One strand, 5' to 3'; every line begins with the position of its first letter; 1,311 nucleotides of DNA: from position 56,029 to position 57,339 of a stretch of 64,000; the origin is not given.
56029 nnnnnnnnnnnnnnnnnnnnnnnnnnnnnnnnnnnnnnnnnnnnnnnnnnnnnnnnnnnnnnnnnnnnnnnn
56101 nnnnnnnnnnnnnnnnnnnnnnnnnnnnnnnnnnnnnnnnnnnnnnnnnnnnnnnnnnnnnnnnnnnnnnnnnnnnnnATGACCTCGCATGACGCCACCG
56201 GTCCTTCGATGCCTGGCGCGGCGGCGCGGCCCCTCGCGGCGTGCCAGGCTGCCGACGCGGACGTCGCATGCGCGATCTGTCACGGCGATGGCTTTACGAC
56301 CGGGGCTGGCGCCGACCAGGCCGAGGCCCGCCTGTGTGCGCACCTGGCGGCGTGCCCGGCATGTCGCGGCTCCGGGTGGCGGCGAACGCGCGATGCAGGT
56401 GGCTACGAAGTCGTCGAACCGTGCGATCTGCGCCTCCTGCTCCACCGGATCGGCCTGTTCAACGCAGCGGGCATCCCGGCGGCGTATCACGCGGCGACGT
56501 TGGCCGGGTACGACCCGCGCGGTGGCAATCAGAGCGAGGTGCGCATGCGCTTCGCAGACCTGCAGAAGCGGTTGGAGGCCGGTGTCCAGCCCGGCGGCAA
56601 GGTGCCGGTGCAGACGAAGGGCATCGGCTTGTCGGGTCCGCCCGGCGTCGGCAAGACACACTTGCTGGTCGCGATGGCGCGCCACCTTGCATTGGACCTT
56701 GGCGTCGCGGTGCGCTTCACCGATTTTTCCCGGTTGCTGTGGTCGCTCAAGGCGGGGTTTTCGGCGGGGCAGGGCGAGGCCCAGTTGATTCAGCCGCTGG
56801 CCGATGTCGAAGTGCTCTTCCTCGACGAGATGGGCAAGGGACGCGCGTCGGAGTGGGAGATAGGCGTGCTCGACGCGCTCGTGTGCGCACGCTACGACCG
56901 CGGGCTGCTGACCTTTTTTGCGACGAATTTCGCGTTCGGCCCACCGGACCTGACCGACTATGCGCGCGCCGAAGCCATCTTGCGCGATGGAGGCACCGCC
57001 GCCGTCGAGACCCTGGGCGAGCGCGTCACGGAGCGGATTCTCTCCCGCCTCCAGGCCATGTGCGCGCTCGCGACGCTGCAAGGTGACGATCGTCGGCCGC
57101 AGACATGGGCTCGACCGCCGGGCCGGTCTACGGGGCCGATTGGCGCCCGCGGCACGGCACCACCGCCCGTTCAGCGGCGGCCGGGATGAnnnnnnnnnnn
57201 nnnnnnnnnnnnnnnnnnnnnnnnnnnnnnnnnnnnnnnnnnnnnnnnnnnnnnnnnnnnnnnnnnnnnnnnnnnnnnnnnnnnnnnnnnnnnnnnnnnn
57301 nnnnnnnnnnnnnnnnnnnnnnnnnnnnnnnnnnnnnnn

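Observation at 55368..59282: Four-gene overlap-coupled operon: repeat-headed protein, Zn-finger DnaC/DnaI-like AAA+, Zn-ribbon GspF/PilC-like protein, small anchored protein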

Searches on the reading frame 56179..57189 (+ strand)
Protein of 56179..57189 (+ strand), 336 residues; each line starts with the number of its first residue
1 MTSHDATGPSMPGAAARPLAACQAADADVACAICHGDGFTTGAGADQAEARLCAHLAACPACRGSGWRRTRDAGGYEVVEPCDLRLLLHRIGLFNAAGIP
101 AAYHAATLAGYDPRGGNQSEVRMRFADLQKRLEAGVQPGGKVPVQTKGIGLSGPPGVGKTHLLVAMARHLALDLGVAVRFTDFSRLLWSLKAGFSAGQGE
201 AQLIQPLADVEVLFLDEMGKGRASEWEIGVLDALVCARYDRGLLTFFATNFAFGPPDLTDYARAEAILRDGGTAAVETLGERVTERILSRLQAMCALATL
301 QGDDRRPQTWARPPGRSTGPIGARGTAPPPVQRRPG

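Call 4: search_protein_families(library=pfam, proteins=[window:56179-57189:+], max_evalue=1)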
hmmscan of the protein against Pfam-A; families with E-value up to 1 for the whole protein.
window:56179-57189:+ (336 aa): 16 families
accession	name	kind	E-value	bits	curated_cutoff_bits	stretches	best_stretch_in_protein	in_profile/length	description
PF01695.23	IstB_IS21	-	2.6e-12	47.2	24.1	1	149-254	95-197/238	IstB-like ATP binding protein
PF00004.35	AAA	-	6.4e-05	23.9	21.2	1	151-220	3-68/131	ATPase family associated with various cellular activities (AAA)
PF13191.12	AAA_16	-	0.0024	18.8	32.6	1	151-183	29-63/167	AAA ATPase domain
PF13238.12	AAA_18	-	0.0028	18.5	29.4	1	149-188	1-38/128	AAA domain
PF05496.18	RuvB_N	-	0.0096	16.1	27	1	149-218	36-93/159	Holliday junction DNA helicase RuvB P-loop domain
PF15777.11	Anti-TRAP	-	0.022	15.2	32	1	26-72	8-46/59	Tryptophan RNA-binding attenuator protein inhibitory protein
PF13481.12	AAA_25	-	0.037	14.1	27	1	151-176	38-61/195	AAA domain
PF13521.12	AAA_28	-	0.091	13.4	27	1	151-193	4-41/164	AAA domain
PF13086.12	AAA_11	-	0.093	12.9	27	1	151-171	22-42/257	AAA domain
PF00684.25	DnaJ_CXXCXGXG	-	0.096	13.4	32.7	1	29-66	16-51/65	DnaJ central domain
PF01443.25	Viral_helicase1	-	0.13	12.5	21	1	152-225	4-75/228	Viral superfamily 1 RNA helicase core domain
PF03969.22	AFG1_ATPase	-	0.17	11.2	27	1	145-187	60-102/361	AFG1-like ATPase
PF13490.11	zf-HC2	-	0.19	12.3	22.2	1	49-63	21-35/35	Putative zinc-finger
PF13245.12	AAA_19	-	0.2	12.3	25.1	1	145-171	10-36/134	AAA domain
PF02492.25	cobW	-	0.24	11.4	20.7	1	149-184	3-38/180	CobW/HypB/UreG, nucleotide-binding domain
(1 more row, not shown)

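Call 5: search_protein_families(library=ncbifam, proteins=[window:56179-57189:+], max_evalue=1)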
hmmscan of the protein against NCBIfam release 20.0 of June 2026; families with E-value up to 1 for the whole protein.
window:56179-57189:+ (336 aa): 32 families (the best 25 are shown)
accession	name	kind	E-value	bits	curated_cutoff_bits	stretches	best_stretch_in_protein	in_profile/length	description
NF005992.0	PRK08116.1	subfamily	8.8e-18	64.4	189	1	146-308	114-254/269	hypothetical protein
NF006505.0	PRK08939.1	equivalog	2e-17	63.4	228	1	96-306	114-304/306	primosomal protein DnaI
NF038214.1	IS21_help_AAA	equivalog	1e-13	51.5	200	1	148-253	92-194/232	IS21-like element helper ATPase IstB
NF005304.0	PRK06835.1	equivalog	6.1e-11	42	215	1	148-252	185-289/330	ATP-binding protein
NF006616.1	PRK09183.1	subfamily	8.3e-11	41.6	300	1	149-257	103-209/253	IS21-like element helper ATPase IstB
NF009043.0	PRK12377.1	subfamily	2.5e-10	40.4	389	1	148-238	103-192/248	ATP-binding protein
NF005378.0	PRK06921.1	subfamily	1e-09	37.9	207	1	147-239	118-212/266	hypothetical protein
NF005931.1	PRK07952.1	equivalog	2.2e-07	30.7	357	1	151-238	104-192/246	replicative helicase loader DnaC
NF005098.0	PRK06526.1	subfamily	4e-07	29.7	296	1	149-253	112-213/266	transposase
NF006038.0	PRK08181.1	subfamily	7.6e-06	25.4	317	1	148-254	109-212/271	transposase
NF040713.1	ZapE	equivalog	5.5e-05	22.6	140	1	116-218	15-126/344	cell division protein ZapE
TIGR03420.1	DnaA_homol_Hda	equivalog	0.0014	18.2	194.8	1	149-234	41-116/226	DnaA regulatory inactivator Hda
NF003226.0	PRK04195.1-1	equivalog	0.0081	15.2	588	1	143-174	37-68/405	replication factor C large subunit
TIGR00635.1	ruvB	equivalog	0.012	14.7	299.05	1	149-218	33-90/305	Holliday junction branch migration DNA helicase RuvB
NF003229.0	PRK04195.1-5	equivalog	0.014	14.2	280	1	145-174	43-72/413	replication factor C large subunit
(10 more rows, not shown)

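Call 8: find_homologous_proteins(query=window:56179-57189:+, max_evalue=0.00001)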
Query window:56179-57189:+ (336 aa): 48 proteins with E <= 0.00001 among 8000 candidates.
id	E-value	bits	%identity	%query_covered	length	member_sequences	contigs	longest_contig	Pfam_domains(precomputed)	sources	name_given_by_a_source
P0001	1.8e-222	756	100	100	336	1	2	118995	PF01695.24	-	-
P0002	2.9e-179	614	85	94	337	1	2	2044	PF01695.24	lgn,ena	-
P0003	7.3e-102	359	56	94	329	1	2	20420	PF01695.24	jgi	jgi:DNA replication protein DnaC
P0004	4.0e-100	354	53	94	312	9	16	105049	PF01695.24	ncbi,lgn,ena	-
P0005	1.8e-96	342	56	86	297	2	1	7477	PF01695.24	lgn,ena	-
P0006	2.6e-95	338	57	86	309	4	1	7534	PF01695.24,PF00004.36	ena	-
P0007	3.0e-89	318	53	86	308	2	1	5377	PF01695.24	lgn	-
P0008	5.2e-88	314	51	88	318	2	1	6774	PF01695.24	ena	-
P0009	7.0e-88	313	51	90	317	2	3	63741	PF01695.24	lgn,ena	-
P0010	1.4e-87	312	50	91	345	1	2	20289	PF01695.24,PF00004.36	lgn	-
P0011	6.2e-87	310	53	86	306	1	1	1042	PF01695.24,PF00004.36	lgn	-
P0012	1.0e-86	310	52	90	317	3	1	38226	PF01695.24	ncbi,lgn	-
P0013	1.3e-86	309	50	89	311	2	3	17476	PF01695.24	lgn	-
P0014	3.2e-86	308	52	86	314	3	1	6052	PF01695.24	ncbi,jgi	jgi:DNA replication protein DnaC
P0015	2.9e-84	301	49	91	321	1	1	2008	PF01695.24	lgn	-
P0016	3.4e-84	301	52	94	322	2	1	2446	PF01695.24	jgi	jgi:DNA replication protein DnaC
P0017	4.7e-84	301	52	94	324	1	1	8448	PF01695.24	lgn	-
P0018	3.3e-83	298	51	88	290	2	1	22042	PF01695.24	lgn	-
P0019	6.8e-82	294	50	90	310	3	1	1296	PF01695.24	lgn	-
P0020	9.8e-82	293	47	94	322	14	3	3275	PF01695.24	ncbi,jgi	jgi:DNA replication protein DnaC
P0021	5.2e-80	287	49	90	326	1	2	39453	PF01695.24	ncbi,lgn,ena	-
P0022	1.3e-79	286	49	87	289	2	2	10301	PF01695.24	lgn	-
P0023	1.9e-79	286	48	88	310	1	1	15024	PF01695.24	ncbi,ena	-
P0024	2.0e-79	286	52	79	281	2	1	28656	PF01695.24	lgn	-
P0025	8.8e-77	277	58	68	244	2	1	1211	PF01695.24,PF00004.36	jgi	jgi:DNA replication protein DnaC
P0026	1.3e-74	270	48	86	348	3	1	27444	PF01695.24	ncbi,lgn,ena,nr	ncbi:MAG: ATP-binding protein [Myxococcales bacterium]|nr:ATP-binding protein [Myxococcales bacteriu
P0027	2.1e-74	269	50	82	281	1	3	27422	PF01695.24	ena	-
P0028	1.8e-73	266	50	83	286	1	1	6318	PF01695.24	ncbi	-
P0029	2.5e-72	262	49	83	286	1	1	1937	PF01695.24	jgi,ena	jgi:DNA replication protein DnaC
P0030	2.6e-72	262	45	87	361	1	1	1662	PF01695.24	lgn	-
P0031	6.8e-72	261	51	82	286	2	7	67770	PF01695.24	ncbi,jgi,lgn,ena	-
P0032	3.5e-69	252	44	91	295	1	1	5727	PF01695.24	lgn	-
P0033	1.9e-65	240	45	85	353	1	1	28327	PF01695.24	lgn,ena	-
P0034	9.0e-61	224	48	71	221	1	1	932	PF01695.24,PF00004.36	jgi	jgi:DNA replication protein DnaC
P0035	1.2e-54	204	42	89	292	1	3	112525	PF01695.24,PF00004.36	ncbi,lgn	-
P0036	9.4e-52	195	43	82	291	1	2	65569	PF01695.24,PF00004.36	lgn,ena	-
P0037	2.0e-46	177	39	82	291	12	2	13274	PF01695.24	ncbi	-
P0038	1.0e-45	175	40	82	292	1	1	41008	PF01695.24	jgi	jgi:DNA replication protein DnaC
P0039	5.8e-41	159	38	82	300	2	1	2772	PF01695.24,PF00004.36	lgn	-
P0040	1.4e-40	158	38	74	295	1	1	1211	PF01695.24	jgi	jgi:DNA replication protein DnaC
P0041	1.4e-40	158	39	83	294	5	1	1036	PF01695.24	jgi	jgi:DNA replication protein DnaC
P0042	5.8e-39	153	37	81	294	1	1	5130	PF01695.24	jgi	jgi:DNA replication protein DnaC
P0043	1.0e-28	119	34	78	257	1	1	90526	PF01695.24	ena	-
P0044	1.3e-26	112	36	59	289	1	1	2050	PF01695.24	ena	-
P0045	1.3e-26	112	36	58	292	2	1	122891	PF01695.24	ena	-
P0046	1.8e-19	88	28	74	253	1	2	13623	PF01695.24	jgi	jgi:DNA replication protein DnaC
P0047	2.9e-15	75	30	76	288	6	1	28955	PF01695.24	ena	-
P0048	8.8e-13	66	32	65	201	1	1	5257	PF01695.24,PF00308.25,PF03969.23,PF00004.36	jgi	jgi:DNA replication protein DnaC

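Call 9: find_encoding_contigs(protein=P0004, flank=8000, max_places=2)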
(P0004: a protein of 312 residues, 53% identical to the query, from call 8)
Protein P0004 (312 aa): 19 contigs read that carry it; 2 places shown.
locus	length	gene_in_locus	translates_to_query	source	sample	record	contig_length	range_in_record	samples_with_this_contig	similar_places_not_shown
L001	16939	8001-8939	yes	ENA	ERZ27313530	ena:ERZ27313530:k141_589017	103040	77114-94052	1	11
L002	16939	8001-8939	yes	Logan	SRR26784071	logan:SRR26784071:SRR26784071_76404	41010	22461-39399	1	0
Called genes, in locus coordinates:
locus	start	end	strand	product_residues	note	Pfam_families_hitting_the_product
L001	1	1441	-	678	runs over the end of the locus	-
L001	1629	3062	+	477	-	PF00171:Aldedh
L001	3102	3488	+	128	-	PF02579:Nitro_FeMo-Co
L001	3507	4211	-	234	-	PF13507:GATase_5, PF01965:DJ-1_PfpI (weak), PF07685:GATase_3 (weak)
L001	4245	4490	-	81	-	PF02700:PurS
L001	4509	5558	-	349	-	-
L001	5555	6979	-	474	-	PF02254:TrkA_N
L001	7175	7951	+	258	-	-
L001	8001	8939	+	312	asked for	PF01695:IstB_IS21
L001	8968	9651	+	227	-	-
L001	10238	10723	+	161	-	PF04545:Sigma70_r4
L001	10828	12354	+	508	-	PF02142:MGS, PF01808:AICARFT_IMPCHas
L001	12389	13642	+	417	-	PF02844:GARS_N, PF01071:GARS_A, PF02222:ATP-grasp (weak), PF02843:GARS_C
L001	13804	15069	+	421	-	PF13717:Zn_ribbon_4, PF14237:GYF_2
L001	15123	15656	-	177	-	PF00578:AhpC-TSA, PF08534:Redoxin, PF00085:Thioredoxin (weak), PF13098:Thioredoxin_2, PF13905:Thioredoxin_8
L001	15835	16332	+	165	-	PF01451:LMWPc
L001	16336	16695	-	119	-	PF14018:DUF4234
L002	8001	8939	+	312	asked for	PF01695:IstB_IS21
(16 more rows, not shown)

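Call 10: find_encoding_contigs(protein=P0035, flank=8000, max_places=2)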
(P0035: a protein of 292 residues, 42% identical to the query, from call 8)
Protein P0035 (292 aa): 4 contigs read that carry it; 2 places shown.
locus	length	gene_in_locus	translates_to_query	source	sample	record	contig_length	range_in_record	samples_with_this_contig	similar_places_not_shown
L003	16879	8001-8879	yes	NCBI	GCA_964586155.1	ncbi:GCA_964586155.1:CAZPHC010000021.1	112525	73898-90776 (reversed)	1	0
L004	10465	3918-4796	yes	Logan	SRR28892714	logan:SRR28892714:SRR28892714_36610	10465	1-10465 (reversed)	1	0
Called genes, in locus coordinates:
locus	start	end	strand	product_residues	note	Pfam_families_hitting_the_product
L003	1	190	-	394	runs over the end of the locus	-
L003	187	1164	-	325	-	-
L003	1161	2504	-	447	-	PF00070:Pyr_redox (faint), PF07885:Ion_trans_2, PF13241:NAD_binding_7 (weak), PF02254:TrkA_N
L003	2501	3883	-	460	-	PF00682:HMGL-like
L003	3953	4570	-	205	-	-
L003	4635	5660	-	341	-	PF01063:Aminotran_4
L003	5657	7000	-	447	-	PF00425:Chorismate_bind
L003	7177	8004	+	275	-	-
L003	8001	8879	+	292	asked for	PF01695:IstB_IS21, PF00004:AAA (weak)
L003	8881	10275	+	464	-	-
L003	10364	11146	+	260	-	-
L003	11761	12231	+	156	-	PF04545:Sigma70_r4 (weak)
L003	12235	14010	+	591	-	PF01808:AICARFT_IMPCHas (faint)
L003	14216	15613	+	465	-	PF13717:Zn_ribbon_4 (weak), PF14237:GYF_2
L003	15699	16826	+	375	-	PF19315:MC_hydratase, PF01575:MaoC_dehydratas (faint)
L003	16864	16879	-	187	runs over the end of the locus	PF08534:Redoxin, PF00578:AhpC-TSA, PF00085:Thioredoxin (weak), PF13098:Thioredoxin_2, PF13905:Thioredoxin_8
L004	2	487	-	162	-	?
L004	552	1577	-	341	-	PF01063:Aminotran_4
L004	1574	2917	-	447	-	PF00425:Chorismate_bind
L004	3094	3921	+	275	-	-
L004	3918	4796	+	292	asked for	PF01695:IstB_IS21, PF00004:AAA (weak)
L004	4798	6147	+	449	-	PF00482:T2SSF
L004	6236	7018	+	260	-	-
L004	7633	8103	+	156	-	PF04545:Sigma70_r4 (weak)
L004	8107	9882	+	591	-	PF01808:AICARFT_IMPCHas (faint)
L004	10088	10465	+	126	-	?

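Call 11: find_encoding_contigs(protein=P0045, flank=8000, max_places=2)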
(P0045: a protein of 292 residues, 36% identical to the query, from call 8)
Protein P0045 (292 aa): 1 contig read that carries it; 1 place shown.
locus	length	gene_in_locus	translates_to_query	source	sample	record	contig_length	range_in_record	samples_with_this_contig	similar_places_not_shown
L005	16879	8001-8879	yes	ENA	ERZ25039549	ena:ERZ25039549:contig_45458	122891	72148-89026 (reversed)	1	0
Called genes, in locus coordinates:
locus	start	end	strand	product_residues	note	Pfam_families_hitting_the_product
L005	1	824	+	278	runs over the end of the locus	PF25182:NonGDSL (weak), PF00657:Lipase_GDSL, PF13472:Lipase_GDSL_2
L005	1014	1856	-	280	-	PF03819:MazG, PF01503:PRA-PH (weak), PF03819:MazG (weak)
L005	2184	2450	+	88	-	PF08899:DUF1844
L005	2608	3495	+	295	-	-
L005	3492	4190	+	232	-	-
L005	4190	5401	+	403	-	-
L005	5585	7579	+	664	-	PF00012:HSP70, PF06723:MreB_Mbl, PF02782:FGGY_C (weak)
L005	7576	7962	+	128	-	PF13411:MerR_1, PF13591:MerR_2, PF00376:MerR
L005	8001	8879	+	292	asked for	PF01695:IstB_IS21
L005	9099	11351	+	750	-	-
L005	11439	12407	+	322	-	-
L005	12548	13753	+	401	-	PF02771:Acyl-CoA_dh_N, PF02770:Acyl-CoA_dh_M, PF00441:Acyl-CoA_dh_1, PF08028:Acyl-CoA_dh_2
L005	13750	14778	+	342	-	PF03308:MeaB, PF00009:GTP_EFTU (faint), PF02492:cobW (weak), PF03266:NTPase_1 (faint)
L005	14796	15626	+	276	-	PF00903:Glyoxalase, PF13468:Glyoxalase_3, PF13669:Glyoxalase_4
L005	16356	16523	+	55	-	-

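Call 13: find_encoding_contigs(protein=P0009, flank=7000, max_places=1)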
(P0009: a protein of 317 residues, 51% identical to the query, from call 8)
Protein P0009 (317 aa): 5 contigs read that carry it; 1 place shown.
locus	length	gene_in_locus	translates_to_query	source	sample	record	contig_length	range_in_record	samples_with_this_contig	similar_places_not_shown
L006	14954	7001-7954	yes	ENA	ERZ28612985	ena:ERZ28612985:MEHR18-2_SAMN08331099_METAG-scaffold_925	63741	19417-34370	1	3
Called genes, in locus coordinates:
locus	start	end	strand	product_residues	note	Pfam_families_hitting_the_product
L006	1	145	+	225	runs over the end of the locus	PF00440:TetR_N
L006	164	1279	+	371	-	PF25917:BSH_RND, PF25954:Beta-barrel_RND_2 (weak), PF25967:RND-MFP_C (faint)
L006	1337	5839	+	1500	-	PF00873:ACR_tran, PF02321:OEP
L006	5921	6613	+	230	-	PF10979:DUF2786, PF23771:DUF7168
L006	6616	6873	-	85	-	PF09932:DUF2164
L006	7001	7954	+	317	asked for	PF01695:IstB_IS21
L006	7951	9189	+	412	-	PF00482:T2SSF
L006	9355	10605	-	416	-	PF13347:MFS_2 (weak), PF07690:MFS_1, PF00083:Sugar_tr (weak), PF12832:MFS_1_like (weak), PF07690:MFS_1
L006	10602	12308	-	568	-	PF08245:Mur_ligase_M, PF02875:Mur_ligase_C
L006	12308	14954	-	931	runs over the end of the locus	PF18921:Cyanophycin_syn, PF02222:ATP-grasp, PF02786:CPSase_L_D2 (weak), PF07478:Dala_Dala_lig_C (weak), PF08443:RimK (weak), PF13549:ATP-grasp_5 (weak), PF08245:Mur_ligase_M, PF02875:Mur_ligase_C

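Call 14: find_encoding_contigs(protein=P0031, flank=7000, max_places=1)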
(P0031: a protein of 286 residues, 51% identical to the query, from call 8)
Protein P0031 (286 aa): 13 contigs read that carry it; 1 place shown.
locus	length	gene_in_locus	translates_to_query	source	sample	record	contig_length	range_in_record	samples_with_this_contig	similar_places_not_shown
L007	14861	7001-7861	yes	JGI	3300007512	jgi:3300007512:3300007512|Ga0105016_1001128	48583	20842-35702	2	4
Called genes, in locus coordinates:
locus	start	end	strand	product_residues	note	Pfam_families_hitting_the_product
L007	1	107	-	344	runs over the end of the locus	PF00941:FAD_binding_5, PF01565:FAD_binding_4 (faint)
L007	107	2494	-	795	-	PF01315:Ald_Xan_dh_C, PF02738:MoCoBD_1, PF20256:MoCoBD_2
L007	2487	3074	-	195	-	PF00111:Fer2, PF13085:Fer2_3 (weak), PF01799:Fer2_2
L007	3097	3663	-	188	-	PF16697:Yop-YscD_cpl (weak), PF00498:FHA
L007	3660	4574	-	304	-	PF01063:Aminotran_4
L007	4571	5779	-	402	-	PF00425:Chorismate_bind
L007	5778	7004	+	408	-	-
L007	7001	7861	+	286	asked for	PF01695:IstB_IS21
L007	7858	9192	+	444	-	-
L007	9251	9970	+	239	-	-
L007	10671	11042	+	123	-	PF04545:Sigma70_r4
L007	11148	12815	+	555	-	PF01808:AICARFT_IMPCHas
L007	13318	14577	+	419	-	PF14237:GYF_2 (weak)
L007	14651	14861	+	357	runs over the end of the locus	PF19315:MC_hydratase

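Call 15: find_encoding_contigs(protein=P0038, flank=7000, max_places=1)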
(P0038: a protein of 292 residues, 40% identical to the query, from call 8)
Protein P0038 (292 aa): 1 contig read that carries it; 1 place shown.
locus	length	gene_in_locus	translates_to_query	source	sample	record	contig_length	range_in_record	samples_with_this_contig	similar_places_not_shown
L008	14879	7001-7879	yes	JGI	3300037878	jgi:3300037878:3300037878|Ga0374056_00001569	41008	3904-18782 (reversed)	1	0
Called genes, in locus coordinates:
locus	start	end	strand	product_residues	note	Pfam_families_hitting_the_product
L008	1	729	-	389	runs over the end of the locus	PF02670:DXP_reductoisom, PF08436:DXP_redisom_C, PF13288:DXPR_C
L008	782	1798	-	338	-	-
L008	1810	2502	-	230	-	-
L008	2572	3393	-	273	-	PF01148:CTP_transf_1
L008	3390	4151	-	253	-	PF01255:Prenyltransf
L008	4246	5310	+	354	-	PF00069:Pkinase, PF01636:APH (faint), PF07714:PK_Tyr_Ser-Thr, PF03109:ABC1 (faint), PF00069:Pkinase, PF17667:Pkinase_fungal (faint)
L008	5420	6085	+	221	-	PF01872:RibD_C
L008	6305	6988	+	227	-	-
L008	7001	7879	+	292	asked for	PF01695:IstB_IS21 (weak)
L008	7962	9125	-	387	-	PF00696:AA_kinase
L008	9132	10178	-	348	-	PF04706:Dickkopf_N (faint)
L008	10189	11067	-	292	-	-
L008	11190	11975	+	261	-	PF00005:ABC_tran, PF13304:AAA_21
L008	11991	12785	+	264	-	PF01061:ABC2_membrane (faint), PF12679:ABC2_membrane_2, PF12730:ABC2_membrane_4, PF12698:ABC2_membrane_3, PF13346:ABC2_membrane_5 (weak)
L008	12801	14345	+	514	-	PF23357:DUF7088, PF23355:IFT52_GIFT (faint), PF09822:ABC_transp_aux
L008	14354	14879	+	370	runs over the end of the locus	PF14238:DUF4340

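Call 16: find_encoding_contigs(protein=P0043, flank=7000, max_places=1)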
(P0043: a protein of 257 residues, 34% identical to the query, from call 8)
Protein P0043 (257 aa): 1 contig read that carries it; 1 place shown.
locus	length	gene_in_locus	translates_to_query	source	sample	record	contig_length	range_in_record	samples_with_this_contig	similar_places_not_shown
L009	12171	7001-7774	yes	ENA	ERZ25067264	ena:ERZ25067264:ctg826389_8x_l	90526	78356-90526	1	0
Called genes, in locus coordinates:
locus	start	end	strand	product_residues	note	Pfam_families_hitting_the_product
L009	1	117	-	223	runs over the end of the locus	PF02163:Peptidase_M50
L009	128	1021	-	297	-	PF02899:Phage_int_SAM_1, PF13495:Phage_int_SAM_4, PF00589:Phage_integrase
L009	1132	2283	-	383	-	PF05221:AdoHcyase, PF02826:2-Hacid_dh_C, PF00670:AdoHcyase_NAD, PF07991:KARI_N (faint)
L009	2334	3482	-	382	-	PF00438:S-AdoMet_synt_N, PF02772:S-AdoMet_synt_M, PF02773:S-AdoMet_synt_C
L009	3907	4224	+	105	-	PF15919:HicB_lk_antitox (weak), PF21748:UPF0150 (weak)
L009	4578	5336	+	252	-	PF08269:dCache_2 (weak), PF17200:sCache_2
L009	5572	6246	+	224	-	PF00834:Ribul_P_3_epim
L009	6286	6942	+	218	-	-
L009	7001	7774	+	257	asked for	PF01695:IstB_IS21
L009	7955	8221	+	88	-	-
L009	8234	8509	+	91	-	PF05016:ParE_toxin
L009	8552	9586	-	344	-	PF00850:Hist_deacetyl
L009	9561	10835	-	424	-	PF08245:Mur_ligase_M, PF02875:Mur_ligase_C, PF27239:FOL3_C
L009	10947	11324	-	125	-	PF01648:ACPS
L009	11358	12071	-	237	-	PF03740:PdxJ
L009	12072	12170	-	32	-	?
